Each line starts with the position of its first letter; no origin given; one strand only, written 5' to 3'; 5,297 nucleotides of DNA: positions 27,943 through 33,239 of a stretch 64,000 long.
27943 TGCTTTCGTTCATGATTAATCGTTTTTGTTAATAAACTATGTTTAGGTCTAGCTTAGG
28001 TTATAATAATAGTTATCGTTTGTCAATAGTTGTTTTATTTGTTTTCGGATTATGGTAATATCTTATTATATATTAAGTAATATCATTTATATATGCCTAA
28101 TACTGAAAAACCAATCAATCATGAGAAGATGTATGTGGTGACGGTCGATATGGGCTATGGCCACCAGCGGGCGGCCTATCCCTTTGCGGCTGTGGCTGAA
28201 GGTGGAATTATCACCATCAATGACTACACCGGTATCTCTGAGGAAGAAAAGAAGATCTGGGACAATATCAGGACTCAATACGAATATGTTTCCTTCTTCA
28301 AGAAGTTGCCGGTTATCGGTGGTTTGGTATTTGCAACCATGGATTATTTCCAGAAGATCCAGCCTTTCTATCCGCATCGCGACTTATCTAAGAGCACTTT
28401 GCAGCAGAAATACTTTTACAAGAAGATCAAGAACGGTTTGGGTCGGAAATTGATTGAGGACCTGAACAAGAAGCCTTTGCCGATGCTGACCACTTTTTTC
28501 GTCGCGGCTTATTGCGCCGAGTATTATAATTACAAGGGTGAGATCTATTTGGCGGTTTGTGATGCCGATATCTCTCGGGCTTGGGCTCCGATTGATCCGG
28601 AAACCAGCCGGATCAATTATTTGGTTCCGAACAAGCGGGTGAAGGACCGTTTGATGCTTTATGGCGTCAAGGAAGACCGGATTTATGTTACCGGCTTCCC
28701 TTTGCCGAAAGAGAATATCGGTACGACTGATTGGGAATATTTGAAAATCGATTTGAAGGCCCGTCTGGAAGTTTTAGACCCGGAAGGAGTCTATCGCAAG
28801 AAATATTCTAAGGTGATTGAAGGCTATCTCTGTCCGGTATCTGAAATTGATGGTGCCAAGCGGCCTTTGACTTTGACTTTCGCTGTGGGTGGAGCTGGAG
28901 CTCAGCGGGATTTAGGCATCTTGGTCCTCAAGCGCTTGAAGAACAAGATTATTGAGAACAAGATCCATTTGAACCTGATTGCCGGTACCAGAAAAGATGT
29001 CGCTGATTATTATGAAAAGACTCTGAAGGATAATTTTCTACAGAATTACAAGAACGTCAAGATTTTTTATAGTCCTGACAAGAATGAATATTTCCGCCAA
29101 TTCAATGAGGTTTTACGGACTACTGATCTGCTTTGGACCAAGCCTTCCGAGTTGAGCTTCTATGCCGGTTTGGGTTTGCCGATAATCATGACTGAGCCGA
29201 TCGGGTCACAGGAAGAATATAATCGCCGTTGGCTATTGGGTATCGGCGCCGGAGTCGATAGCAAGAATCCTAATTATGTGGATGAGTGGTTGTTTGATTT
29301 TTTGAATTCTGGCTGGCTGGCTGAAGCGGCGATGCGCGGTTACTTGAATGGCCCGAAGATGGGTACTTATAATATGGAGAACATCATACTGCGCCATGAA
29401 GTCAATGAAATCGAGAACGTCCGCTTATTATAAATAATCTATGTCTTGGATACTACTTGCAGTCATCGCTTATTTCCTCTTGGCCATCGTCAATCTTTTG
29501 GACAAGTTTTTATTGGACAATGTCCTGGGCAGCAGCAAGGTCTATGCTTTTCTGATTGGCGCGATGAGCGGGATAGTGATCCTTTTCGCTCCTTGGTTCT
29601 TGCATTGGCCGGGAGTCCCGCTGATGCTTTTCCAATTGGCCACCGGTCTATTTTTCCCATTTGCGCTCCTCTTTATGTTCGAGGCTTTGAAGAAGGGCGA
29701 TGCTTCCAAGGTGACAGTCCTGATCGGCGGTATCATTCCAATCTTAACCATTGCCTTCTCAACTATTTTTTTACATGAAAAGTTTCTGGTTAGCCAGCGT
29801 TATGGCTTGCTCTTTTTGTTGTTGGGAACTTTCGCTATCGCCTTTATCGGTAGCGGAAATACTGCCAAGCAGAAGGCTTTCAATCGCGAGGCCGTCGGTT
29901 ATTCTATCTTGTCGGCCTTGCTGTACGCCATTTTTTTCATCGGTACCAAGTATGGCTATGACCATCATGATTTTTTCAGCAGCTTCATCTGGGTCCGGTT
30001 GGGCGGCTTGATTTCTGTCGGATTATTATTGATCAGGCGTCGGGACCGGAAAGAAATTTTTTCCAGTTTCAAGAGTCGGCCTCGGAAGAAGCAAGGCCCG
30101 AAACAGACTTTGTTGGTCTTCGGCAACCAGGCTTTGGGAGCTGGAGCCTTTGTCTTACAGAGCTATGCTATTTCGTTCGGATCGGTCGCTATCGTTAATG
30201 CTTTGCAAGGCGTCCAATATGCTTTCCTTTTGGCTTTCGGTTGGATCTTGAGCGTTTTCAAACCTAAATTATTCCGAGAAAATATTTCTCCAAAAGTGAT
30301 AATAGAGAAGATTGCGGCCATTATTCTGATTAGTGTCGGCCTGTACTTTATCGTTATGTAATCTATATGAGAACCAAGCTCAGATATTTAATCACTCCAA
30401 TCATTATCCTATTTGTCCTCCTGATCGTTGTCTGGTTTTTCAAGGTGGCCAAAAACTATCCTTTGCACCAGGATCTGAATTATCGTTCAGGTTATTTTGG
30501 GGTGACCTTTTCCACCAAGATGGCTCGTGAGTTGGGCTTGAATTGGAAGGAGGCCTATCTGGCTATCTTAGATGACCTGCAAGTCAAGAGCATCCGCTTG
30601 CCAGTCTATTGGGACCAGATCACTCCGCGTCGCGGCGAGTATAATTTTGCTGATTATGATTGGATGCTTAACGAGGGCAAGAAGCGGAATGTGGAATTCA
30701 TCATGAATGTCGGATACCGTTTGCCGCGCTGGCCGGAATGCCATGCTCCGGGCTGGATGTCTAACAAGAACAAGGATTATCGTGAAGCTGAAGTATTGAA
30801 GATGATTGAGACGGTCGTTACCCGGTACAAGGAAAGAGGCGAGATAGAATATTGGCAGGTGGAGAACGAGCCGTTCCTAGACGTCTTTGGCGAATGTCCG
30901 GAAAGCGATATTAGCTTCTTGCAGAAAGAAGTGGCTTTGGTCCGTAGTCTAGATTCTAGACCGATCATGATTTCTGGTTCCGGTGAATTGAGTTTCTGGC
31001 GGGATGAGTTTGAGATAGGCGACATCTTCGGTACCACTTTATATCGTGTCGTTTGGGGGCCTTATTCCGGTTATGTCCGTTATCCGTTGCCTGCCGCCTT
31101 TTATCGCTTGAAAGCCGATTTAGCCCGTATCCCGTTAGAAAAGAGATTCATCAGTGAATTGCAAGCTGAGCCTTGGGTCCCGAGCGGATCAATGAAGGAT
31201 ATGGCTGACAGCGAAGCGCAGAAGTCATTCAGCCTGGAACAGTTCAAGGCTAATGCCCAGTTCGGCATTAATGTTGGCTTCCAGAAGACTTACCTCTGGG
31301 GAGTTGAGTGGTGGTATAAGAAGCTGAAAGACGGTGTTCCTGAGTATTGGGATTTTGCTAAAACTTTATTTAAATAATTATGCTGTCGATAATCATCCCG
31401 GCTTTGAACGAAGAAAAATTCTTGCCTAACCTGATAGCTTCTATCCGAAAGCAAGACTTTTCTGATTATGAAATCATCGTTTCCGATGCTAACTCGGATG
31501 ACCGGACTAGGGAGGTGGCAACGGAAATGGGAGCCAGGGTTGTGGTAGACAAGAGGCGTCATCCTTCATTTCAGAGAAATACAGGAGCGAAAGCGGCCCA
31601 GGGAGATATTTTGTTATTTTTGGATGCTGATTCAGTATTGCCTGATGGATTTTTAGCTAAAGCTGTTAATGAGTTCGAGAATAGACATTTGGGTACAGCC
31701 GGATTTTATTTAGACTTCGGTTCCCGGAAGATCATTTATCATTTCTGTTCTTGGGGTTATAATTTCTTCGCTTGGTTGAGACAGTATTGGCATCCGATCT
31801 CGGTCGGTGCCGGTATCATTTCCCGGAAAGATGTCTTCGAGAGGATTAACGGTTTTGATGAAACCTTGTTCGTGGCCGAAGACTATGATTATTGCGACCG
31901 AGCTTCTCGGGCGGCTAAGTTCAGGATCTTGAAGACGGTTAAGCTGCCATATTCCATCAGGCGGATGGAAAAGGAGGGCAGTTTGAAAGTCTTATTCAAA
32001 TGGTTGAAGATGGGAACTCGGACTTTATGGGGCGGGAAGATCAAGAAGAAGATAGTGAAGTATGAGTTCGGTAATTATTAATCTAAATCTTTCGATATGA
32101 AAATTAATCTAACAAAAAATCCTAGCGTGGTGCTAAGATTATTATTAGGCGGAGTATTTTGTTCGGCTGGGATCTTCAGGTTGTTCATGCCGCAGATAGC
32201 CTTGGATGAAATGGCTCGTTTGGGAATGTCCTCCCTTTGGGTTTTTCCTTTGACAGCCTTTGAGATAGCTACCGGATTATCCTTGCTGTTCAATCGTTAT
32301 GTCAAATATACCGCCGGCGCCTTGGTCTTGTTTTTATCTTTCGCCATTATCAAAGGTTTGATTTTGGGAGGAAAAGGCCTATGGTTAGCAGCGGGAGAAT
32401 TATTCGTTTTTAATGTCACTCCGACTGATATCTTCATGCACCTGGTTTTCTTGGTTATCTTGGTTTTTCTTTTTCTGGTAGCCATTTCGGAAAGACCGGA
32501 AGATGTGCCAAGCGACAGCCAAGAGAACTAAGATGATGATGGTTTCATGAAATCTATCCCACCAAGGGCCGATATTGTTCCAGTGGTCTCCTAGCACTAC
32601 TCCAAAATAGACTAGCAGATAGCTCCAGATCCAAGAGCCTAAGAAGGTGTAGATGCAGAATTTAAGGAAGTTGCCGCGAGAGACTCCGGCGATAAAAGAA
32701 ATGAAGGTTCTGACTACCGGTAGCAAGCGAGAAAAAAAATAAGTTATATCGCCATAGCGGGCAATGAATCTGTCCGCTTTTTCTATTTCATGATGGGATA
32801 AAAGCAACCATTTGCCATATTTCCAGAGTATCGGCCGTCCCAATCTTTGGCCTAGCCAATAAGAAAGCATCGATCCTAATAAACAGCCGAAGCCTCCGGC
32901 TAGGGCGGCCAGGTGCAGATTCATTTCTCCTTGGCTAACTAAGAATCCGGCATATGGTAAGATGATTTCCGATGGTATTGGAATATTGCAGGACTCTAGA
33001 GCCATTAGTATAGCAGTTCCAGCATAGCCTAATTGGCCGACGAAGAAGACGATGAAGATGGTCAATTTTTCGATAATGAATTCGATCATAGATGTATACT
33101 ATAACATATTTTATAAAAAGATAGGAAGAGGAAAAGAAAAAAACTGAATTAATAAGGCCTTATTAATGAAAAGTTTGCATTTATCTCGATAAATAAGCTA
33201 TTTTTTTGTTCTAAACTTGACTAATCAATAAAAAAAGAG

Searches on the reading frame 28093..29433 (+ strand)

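Call 7: search_protein_families(library=pfam, proteins=[window:28093-29433:+], max_evalue=0.001)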
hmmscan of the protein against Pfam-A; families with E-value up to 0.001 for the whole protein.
window:28093-29433:+ (446 aa): 1 family
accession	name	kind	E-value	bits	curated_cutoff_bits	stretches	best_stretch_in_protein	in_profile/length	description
PF22053.2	DUF6938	-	4.1e-14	53.2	27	2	301-385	105-183/236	Domain of unknown function (DUF6938)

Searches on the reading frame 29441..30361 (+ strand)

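Call 8: search_protein_families(library=pfam, proteins=[window:29441-30361:+], max_evalue=0.001)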
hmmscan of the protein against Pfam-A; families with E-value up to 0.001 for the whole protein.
window:29441-30361:+ (306 aa): 1 family
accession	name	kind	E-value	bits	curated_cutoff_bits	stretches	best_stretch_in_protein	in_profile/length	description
PF00892.27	EamA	-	3.2e-16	60.3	28.2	2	1-134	1-134/135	EamA-like transporter family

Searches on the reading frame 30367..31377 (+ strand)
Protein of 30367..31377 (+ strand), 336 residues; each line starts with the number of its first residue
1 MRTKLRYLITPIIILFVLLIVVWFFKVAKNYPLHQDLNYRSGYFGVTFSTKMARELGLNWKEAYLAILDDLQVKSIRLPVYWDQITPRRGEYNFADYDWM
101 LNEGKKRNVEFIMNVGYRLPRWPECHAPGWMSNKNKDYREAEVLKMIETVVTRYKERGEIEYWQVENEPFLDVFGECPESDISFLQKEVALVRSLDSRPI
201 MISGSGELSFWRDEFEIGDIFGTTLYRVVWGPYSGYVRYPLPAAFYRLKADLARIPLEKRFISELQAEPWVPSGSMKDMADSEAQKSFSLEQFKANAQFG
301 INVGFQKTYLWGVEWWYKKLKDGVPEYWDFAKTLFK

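Call 8: search_protein_families(library=pfam, proteins=[window:30367-31377:+], max_evalue=0.001)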
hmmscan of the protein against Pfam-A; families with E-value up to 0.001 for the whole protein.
window:30367-31377:+ (336 aa): 3 families
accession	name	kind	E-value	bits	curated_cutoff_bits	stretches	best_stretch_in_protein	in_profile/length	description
PF00331.26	Glyco_hydro_10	-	2.3e-07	30.8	22.1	1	82-172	47-132/311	Glycosyl hydrolase family 10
PF02449.21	Glyco_hydro_42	-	2.3e-06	27.7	21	0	134-171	104-140/376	Beta-galactosidase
PF00150.24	Cellulase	-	2.5e-05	24.3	23.5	1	61-204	23-167/272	Cellulase (glycosyl hydrolase family 5)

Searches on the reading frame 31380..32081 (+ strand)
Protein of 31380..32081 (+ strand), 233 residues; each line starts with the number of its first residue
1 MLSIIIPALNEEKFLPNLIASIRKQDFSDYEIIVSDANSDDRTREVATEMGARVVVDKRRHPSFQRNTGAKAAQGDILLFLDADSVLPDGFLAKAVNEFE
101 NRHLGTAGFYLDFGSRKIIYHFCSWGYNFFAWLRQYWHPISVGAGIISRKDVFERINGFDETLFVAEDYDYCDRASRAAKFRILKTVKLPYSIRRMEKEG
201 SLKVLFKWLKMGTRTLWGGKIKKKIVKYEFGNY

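Call 86: search_protein_families(library=pfam, proteins=[window:31380-32081:+], max_evalue=0.001)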
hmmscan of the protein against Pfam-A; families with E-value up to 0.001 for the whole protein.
window:31380-32081:+ (233 aa): 4 families
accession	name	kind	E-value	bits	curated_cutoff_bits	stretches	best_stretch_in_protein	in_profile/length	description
PF00535.33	Glycos_transf_2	-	7.3e-28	98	23.3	1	3-121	1-126/168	Glycosyl transferase family 2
PF13641.12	Glyco_tranf_2_3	-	1.8e-17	64.6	27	1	2-203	3-218/230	Glycosyltransferase like family 2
PF10111.15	Glyco_tranf_2_2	-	2.2e-09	37.7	27.3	1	3-93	1-100/276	Glycosyltransferase like family 2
PF13632.12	Glyco_trans_2_3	-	2.2e-08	34.6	27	1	78-218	2-142/198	Glycosyl transferase family group 2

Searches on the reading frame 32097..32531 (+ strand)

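Call 86: search_protein_families(library=pfam, proteins=[window:32097-32531:+], max_evalue=0.001)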
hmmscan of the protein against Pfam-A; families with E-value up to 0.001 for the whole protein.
window:32097-32531:+ (144 aa): 1 family
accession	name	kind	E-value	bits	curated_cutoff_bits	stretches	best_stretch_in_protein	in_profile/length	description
PF07681.17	DoxX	-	1.2e-07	32.7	23.6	1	12-85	4-81/85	DoxX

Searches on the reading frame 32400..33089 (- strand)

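Call 86: search_protein_families(library=pfam, proteins=[window:32400-33089:-], max_evalue=0.001)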
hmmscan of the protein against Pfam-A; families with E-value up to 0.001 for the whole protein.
window:32400-33089:- (229 aa): 1 family
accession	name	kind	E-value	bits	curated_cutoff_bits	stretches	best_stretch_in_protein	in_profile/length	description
PF09335.16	VTT_dom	-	2.6e-21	76.8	33.9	1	38-163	1-121/123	VTT domain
